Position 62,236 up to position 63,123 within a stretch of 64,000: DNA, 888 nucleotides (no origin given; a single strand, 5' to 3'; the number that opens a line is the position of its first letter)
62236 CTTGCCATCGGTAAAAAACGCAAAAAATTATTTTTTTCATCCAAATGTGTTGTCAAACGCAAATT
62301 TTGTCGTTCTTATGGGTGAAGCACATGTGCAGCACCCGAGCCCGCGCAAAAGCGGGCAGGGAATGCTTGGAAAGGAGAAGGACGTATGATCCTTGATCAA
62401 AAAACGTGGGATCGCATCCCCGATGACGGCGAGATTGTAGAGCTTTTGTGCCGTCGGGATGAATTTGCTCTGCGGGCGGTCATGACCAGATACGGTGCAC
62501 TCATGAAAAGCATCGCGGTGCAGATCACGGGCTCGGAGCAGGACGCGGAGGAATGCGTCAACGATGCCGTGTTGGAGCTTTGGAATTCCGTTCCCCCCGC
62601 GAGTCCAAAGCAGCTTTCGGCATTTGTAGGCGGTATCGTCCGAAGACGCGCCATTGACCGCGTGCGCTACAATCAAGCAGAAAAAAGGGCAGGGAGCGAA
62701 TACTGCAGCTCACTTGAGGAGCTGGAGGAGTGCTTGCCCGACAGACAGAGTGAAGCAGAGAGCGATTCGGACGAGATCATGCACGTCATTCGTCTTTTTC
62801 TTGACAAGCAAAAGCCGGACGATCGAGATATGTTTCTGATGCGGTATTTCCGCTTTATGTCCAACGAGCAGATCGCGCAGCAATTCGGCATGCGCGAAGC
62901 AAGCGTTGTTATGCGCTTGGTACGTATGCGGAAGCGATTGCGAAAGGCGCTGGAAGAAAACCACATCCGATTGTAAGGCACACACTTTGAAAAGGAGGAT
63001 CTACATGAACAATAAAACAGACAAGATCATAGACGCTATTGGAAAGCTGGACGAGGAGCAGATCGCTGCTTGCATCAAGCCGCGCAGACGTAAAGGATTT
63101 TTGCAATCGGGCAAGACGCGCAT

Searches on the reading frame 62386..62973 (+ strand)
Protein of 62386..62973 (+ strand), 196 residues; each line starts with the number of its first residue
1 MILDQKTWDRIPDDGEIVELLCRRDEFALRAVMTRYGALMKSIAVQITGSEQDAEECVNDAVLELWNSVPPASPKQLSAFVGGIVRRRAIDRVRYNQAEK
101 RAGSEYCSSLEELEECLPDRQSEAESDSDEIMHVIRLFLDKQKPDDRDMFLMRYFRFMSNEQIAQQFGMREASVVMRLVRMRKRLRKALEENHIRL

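Call 7: search_protein_families(library=pfam, proteins=[window:62386-62973:+], max_evalue=0.001)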
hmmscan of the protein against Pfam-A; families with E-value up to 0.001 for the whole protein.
window:62386-62973:+ (196 aa): 3 families
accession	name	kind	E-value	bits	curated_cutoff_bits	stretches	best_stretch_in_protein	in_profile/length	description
PF04542.20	Sigma70_r2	-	1.1e-10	41.6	24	1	34-97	3-69/71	Sigma-70 region 2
PF08281.18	Sigma70_r4_2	-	3.3e-07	30.3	25.7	1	143-185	12-54/54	Sigma-70, region 4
PF07638.17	Sigma70_ECF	-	1.1e-05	25.8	21.1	1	73-190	71-184/185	ECF sigma factor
